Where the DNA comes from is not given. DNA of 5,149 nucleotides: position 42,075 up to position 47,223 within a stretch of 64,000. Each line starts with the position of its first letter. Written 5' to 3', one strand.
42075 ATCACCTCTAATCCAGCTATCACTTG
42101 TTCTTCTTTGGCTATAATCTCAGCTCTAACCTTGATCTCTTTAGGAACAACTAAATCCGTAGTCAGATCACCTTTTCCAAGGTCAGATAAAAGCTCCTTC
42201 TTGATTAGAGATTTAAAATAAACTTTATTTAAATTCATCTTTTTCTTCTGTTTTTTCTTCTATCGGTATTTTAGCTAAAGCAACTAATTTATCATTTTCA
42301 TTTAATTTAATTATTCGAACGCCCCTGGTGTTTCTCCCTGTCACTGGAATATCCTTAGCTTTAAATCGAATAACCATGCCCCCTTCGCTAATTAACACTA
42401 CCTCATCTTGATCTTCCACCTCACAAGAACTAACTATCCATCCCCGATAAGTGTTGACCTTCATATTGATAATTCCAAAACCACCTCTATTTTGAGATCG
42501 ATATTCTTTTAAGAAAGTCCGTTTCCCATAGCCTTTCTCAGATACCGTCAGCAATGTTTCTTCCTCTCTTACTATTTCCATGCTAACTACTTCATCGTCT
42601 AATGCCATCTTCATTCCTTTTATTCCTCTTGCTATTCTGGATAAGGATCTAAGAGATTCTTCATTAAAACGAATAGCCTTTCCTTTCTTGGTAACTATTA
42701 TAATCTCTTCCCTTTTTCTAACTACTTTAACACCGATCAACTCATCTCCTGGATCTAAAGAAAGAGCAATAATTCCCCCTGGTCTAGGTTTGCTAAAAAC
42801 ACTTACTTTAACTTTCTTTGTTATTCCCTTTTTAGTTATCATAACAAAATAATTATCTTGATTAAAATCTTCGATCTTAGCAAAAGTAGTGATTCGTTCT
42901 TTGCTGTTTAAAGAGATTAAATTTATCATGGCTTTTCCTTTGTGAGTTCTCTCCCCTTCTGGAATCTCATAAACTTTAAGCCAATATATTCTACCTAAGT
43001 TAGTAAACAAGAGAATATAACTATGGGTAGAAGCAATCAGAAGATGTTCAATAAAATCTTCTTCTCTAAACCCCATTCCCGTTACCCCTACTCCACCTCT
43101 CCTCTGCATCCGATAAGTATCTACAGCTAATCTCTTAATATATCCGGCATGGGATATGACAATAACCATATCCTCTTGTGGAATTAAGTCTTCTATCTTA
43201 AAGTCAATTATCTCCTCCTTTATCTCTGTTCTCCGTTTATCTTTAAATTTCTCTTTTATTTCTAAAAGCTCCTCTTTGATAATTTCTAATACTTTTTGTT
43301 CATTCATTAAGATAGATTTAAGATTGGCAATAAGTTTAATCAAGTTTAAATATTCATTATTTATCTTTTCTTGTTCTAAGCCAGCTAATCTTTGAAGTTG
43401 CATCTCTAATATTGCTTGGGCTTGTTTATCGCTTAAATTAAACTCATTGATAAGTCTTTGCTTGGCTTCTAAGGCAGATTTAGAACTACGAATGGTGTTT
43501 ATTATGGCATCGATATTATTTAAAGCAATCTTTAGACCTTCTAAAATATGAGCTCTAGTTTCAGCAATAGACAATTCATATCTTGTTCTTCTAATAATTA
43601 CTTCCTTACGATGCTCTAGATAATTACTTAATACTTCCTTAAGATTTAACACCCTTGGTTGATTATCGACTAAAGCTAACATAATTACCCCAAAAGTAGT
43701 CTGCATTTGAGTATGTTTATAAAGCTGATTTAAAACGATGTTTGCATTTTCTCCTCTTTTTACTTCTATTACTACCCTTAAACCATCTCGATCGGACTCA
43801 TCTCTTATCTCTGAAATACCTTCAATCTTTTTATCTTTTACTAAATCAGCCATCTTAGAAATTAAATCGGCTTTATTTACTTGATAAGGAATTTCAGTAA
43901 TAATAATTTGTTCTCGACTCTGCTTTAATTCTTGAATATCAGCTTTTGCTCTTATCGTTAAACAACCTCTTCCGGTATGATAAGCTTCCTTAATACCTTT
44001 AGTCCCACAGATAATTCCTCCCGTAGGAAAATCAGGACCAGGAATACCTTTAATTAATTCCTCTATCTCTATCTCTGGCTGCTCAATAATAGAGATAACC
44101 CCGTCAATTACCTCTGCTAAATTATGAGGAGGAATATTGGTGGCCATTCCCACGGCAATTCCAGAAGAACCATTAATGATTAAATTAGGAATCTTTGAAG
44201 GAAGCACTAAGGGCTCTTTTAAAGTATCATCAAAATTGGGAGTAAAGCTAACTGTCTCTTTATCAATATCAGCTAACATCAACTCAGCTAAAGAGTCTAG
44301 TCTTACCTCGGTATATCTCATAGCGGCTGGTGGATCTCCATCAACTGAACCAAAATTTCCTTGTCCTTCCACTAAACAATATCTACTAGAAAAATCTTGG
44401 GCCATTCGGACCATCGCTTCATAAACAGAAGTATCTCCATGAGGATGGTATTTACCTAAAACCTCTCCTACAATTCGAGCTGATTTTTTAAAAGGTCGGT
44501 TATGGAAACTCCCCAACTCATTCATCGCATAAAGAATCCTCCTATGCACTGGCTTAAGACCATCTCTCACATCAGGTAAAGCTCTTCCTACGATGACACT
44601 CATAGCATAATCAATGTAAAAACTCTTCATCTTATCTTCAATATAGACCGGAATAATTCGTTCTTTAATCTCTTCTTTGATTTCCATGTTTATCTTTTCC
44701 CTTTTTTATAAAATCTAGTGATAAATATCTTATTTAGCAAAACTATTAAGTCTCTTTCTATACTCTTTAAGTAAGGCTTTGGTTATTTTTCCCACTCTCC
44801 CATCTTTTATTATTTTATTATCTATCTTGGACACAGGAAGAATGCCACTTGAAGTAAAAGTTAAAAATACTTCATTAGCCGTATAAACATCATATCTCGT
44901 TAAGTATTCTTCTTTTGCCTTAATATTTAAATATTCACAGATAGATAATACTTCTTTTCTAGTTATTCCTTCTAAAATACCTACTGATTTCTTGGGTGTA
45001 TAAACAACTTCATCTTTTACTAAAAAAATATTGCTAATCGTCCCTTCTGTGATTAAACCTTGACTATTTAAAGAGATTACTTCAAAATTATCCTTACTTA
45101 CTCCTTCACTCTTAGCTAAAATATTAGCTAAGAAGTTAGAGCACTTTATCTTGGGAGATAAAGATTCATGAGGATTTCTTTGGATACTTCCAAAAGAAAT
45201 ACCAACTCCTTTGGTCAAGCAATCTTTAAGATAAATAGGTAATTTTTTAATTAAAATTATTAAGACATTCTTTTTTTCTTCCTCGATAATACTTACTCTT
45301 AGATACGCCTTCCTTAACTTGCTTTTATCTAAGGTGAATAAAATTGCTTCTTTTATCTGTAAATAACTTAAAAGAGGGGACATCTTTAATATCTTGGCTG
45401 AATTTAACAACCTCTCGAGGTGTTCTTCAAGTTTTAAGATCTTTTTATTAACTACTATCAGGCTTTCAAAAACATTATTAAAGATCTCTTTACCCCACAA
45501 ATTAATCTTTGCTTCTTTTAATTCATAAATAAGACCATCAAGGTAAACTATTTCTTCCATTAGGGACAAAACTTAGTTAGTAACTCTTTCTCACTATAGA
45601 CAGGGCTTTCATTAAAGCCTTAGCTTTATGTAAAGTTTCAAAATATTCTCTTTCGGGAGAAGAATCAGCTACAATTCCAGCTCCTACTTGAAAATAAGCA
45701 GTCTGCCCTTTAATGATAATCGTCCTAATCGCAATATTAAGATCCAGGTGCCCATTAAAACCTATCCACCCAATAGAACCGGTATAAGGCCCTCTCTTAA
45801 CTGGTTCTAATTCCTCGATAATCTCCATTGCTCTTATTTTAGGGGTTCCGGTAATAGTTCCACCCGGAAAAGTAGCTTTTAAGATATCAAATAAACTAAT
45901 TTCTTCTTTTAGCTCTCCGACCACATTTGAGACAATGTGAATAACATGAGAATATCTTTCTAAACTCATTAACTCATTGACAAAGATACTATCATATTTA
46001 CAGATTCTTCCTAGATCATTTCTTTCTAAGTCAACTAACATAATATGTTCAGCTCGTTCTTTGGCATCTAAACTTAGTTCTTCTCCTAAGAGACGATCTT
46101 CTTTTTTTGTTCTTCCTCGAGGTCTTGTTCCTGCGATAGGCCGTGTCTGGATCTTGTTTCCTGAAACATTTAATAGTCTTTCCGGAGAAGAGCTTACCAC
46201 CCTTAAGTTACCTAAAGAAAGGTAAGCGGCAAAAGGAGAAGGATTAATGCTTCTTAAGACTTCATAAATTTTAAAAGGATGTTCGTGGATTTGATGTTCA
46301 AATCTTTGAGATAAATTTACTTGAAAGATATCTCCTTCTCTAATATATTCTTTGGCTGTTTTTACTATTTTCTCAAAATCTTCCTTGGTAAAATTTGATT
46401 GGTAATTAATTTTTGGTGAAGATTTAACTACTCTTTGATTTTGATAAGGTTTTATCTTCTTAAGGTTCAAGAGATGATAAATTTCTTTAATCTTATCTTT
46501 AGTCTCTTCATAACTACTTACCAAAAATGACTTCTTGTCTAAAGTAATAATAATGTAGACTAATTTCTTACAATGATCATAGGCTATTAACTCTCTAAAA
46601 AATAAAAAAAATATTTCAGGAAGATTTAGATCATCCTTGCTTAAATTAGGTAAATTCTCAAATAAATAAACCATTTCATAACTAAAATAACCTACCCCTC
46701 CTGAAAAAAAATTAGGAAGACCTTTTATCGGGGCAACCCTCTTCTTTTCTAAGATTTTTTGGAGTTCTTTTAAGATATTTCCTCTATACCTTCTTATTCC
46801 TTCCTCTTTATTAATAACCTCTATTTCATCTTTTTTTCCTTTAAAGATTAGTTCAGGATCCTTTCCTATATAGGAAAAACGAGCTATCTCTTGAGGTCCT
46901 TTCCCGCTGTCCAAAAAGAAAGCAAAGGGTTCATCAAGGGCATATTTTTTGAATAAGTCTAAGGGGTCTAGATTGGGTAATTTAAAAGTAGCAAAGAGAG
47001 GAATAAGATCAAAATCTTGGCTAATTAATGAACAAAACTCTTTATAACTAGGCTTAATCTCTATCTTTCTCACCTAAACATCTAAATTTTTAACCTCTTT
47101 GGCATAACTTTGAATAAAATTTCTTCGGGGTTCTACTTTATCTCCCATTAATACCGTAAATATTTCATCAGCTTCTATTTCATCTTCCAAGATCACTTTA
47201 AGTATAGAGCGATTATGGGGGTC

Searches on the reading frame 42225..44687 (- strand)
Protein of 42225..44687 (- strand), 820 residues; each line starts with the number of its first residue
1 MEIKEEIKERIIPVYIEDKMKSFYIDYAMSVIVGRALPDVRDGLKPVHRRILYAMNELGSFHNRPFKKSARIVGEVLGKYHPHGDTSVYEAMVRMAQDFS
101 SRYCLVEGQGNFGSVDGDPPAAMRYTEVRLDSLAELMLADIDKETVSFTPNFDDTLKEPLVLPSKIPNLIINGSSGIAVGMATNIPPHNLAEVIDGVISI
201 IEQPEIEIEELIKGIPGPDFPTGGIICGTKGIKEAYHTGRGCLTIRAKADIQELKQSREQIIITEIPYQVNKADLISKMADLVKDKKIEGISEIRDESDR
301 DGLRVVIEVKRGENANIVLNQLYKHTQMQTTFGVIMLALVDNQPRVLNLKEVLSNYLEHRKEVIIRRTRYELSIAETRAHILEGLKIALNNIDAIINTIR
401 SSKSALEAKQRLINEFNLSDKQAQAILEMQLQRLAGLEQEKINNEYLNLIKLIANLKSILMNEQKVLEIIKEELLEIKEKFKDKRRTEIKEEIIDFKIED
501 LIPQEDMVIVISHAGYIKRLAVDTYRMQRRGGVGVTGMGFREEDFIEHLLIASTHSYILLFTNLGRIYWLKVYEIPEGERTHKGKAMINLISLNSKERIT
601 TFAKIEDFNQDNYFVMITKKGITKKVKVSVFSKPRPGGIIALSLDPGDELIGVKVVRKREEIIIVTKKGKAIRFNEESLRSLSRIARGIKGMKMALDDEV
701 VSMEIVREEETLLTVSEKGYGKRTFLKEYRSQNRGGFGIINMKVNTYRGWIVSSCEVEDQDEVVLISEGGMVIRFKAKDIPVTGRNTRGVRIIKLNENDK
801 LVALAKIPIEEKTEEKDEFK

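Call 31: search_protein_families(library=pfam, proteins=[window:42225-44687:-], max_evalue=0.00001)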
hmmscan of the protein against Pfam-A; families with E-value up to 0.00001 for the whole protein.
window:42225-44687:- (820 aa): 2 families
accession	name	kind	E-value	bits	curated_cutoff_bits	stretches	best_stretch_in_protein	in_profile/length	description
PF00521.26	DNA_topoisoIV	-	5.6e-171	569.6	31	1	35-474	1-431/432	DNA gyrase/topoisomerase IV, subunit A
PF03989.18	DNA_gyraseA_C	-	6.1e-71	234.1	27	6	761-807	1-47/48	DNA gyrase C-terminal domain, beta-propeller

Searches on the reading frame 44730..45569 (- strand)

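Call 31: search_protein_families(library=pfam, proteins=[window:44730-45569:-], max_evalue=0.00001)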
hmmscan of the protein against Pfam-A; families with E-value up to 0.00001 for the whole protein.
window:44730-45569:- (279 aa): 1 family
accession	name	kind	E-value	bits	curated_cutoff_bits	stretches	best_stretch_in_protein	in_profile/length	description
PF01063.24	Aminotran_4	-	3.9e-45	154.9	28.5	1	33-249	2-223/223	Amino-transferase class IV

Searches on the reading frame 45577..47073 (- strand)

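Call 31: search_protein_families(library=pfam, proteins=[window:45577-47073:-], max_evalue=0.00001)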
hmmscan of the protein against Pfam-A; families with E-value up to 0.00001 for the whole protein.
window:45577-47073:- (498 aa): 2 families
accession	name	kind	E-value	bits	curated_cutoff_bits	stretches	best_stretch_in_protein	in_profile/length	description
PF00425.24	Chorismate_bind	-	8.5e-97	324.1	27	1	230-483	2-257/257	chorismate binding enzyme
PF04715.19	Anth_synt_I_N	-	2.6e-29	102.7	23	1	34-174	2-140/140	Anthranilate synthase component I, N terminal region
